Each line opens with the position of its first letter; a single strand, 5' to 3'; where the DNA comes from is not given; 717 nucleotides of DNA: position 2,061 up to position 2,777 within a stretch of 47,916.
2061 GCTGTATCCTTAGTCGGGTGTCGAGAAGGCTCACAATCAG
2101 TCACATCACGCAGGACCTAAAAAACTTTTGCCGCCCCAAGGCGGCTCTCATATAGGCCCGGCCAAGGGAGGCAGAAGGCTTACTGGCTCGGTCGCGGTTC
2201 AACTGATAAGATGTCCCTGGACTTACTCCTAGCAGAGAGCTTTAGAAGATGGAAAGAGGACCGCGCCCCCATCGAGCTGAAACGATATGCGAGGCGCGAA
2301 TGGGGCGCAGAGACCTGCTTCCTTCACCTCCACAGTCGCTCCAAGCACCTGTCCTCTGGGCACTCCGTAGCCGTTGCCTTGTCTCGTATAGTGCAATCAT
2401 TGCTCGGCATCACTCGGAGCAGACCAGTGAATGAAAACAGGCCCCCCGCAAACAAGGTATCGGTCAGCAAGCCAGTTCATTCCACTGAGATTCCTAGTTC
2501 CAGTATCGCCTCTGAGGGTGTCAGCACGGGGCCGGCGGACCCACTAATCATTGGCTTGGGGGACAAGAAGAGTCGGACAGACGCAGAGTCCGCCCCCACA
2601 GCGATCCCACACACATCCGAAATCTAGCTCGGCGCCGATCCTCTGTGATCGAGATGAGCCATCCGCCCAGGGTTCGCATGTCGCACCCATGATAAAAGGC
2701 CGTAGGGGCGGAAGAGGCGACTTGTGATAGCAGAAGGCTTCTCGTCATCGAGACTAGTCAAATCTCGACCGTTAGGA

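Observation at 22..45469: Modular repeat unit of about 85-105 nt in nearly every intergenic spacer, always in the same orientation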

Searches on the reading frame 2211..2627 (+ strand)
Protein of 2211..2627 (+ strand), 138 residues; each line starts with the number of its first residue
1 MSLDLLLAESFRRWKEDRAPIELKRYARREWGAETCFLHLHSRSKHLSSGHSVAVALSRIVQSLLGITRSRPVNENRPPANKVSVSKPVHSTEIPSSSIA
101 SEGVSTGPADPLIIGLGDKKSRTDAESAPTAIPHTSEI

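Call 27: search_protein_families(library=pfam, proteins=[window:2211-2627:+], max_evalue=0.01)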
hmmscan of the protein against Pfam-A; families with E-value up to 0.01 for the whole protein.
window:2211-2627:+ (138 aa): 1 family
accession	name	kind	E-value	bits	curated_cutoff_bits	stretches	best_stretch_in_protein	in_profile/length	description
PF12374.13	Dmrt1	-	0.001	19.9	22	0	28-77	19-69/71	Double-sex mab3 related transcription factor 1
